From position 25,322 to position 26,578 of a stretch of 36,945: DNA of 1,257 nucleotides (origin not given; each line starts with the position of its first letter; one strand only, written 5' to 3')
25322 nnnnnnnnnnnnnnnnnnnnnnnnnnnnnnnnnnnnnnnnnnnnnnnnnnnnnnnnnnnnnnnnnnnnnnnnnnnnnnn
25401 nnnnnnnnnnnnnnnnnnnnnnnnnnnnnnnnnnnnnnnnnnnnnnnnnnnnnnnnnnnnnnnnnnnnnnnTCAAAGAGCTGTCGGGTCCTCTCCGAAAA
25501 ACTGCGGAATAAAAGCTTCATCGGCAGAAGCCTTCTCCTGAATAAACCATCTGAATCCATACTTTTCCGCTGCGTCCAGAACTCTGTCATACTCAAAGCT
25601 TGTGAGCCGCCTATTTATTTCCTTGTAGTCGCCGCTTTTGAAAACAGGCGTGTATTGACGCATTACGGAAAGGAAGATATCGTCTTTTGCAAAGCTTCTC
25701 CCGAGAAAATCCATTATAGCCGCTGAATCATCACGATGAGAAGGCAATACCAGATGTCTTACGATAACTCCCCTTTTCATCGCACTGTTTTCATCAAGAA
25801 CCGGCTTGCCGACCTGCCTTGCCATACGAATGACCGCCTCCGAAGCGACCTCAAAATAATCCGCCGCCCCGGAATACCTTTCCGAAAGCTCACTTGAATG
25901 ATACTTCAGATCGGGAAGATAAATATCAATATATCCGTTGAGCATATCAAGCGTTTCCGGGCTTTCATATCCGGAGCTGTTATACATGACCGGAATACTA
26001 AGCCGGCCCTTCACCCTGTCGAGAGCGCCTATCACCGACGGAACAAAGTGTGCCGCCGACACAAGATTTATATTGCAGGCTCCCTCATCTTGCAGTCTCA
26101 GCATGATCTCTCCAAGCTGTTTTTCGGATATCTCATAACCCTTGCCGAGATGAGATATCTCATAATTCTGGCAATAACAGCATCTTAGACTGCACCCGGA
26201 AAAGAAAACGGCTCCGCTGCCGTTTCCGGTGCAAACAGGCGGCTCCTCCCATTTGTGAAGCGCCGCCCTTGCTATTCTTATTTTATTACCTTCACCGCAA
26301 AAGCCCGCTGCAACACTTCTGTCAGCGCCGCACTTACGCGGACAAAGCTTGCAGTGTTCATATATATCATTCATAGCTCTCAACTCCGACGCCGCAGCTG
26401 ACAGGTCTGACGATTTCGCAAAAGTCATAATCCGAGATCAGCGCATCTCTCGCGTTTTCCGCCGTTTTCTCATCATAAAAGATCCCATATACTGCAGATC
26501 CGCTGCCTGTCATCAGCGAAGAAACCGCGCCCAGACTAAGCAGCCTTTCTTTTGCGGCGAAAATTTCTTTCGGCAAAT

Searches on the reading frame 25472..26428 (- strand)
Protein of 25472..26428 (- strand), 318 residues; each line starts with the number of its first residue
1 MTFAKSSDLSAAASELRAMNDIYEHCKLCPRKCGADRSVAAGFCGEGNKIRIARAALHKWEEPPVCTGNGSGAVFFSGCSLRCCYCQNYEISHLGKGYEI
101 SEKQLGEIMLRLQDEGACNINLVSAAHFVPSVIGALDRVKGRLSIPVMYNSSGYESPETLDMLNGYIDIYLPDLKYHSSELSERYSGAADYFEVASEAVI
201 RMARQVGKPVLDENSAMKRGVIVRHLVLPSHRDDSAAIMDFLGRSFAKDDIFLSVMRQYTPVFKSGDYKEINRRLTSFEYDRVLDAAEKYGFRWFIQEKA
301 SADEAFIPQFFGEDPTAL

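Call 8: search_protein_families(library=pfam, proteins=[window:25472-26428:-], max_evalue=0.01)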
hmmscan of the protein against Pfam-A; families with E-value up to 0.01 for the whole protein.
window:25472-26428:- (318 aa): 2 families
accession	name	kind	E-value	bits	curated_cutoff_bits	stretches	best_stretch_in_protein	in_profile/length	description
PF04055.27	Radical_SAM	-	1.7e-09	38.5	29.5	1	75-234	3-157/166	Radical SAM superfamily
PF13353.11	Fer4_12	-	4.6e-05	24.2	22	1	73-123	9-59/137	4Fe-4S single cluster domain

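Call 20: find_encoding_contigs(protein=window:25472-26428:-, flank=3000, max_places=10)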
Protein window:25472-26428:- (318 aa): no gene with exactly this product is on record in the collection.

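Call 22: find_homologous_proteins(query=window:25472-26428:-, max_evalue=1e-60)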
Query window:25472-26428:- (318 aa): 7644 proteins with E <= 1e-60 among 8000 candidates; the best 120 are listed.
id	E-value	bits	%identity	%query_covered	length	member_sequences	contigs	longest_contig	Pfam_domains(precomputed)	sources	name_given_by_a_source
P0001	5.2e-214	727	100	100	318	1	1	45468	PF04055.28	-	-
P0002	2.9e-140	485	72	93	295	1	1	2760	PF04055.28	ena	-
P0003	6.6e-137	474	67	94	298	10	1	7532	PF04055.28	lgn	-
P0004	5.0e-135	468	68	93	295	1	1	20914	PF04055.28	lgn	-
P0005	1.0e-134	467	68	93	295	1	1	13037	PF04055.28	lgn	-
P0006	4.1e-134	465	67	93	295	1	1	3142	PF04055.28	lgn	-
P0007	4.2e-134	465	68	93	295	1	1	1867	PF04055.28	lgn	-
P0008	6.2e-134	464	68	92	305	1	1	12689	PF04055.28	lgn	-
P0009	4.6e-133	461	66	93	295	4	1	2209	PF04055.28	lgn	-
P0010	1.1e-130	454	64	95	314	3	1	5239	PF04055.28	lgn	-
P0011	9.9e-129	447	65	93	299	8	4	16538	PF04055.28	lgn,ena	-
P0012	1.9e-127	443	62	94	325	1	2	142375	PF04055.28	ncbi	-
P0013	3.4e-127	442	64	93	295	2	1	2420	PF04055.28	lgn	-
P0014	5.9e-127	441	65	91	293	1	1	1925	PF04055.28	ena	-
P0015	1.2e-126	440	64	93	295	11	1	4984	PF04055.28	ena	-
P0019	1.4e-120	420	92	65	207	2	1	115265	-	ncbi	-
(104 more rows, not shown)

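Call 23: find_encoding_contigs(protein=P0019, flank=4000, max_places=4)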
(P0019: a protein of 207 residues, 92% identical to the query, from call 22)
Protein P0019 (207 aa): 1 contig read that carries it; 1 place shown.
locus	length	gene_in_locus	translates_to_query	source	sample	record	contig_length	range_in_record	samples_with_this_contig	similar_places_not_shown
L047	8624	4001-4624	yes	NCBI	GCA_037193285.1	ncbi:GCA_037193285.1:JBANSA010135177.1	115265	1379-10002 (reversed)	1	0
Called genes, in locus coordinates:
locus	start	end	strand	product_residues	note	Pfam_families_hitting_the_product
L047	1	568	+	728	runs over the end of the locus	PF00664:ABC_membrane, PF00005:ABC_tran, PF02463:SMC_N (faint)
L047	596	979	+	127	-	PF00903:Glyoxalase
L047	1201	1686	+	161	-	PF13404:HTH_AsnC-type (faint), PF13412:HTH_24 (faint), PF01037:AsnC_trans_reg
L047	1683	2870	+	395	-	PF00155:Aminotran_1_2, PF00266:Aminotran_5, PF01041:DegT_DnrJ_EryC1, PF01053:Cys_Met_Meta_PP (weak)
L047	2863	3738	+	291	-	PF00288:GHMP_kinases_N, PF08544:GHMP_kinases_C (weak)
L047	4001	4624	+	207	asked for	-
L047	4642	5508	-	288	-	PF00126:HTH_1, PF03466:LysR_substrate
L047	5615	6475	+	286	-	PF00892:EamA, PF03151:TPT (weak), PF00892:EamA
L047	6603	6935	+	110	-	PF02597:ThiS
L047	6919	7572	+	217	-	PF00899:ThiF, PF02737:3HCDH_N (faint)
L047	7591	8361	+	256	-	PF05690:ThiG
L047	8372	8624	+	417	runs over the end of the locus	PF04055:Radical_SAM, PF06968:BATS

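Call 24: find_encoding_contigs(protein=P0004, flank=4000, max_places=4)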
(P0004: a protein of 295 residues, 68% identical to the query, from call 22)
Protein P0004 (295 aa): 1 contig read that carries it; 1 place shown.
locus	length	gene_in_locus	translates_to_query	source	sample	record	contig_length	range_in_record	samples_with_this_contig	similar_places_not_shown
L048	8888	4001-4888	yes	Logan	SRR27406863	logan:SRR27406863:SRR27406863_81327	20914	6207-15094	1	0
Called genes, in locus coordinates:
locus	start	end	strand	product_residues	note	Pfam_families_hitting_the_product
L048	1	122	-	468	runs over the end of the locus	PF01039:Carboxyl_trans, PF03255:ACCA (weak)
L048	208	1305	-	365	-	-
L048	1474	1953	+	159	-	PF13404:HTH_AsnC-type, PF13412:HTH_24, PF13545:HTH_Crp_2 (faint), PF01037:AsnC_trans_reg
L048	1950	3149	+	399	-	PF00155:Aminotran_1_2, PF00266:Aminotran_5, PF01041:DegT_DnrJ_EryC1 (weak)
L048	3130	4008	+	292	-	PF00288:GHMP_kinases_N, PF08544:GHMP_kinases_C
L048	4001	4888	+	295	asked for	PF04055:Radical_SAM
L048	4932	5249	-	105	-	-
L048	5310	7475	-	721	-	PF02463:SMC_N (faint), PF00664:ABC_membrane, PF00005:ABC_tran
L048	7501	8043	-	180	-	PF08909:DUF1854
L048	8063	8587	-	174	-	PF00583:Acetyltransf_1, PF13673:Acetyltransf_10 (weak), PF13508:Acetyltransf_7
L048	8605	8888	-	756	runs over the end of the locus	PF00664:ABC_membrane, PF00005:ABC_tran, PF02463:SMC_N (faint)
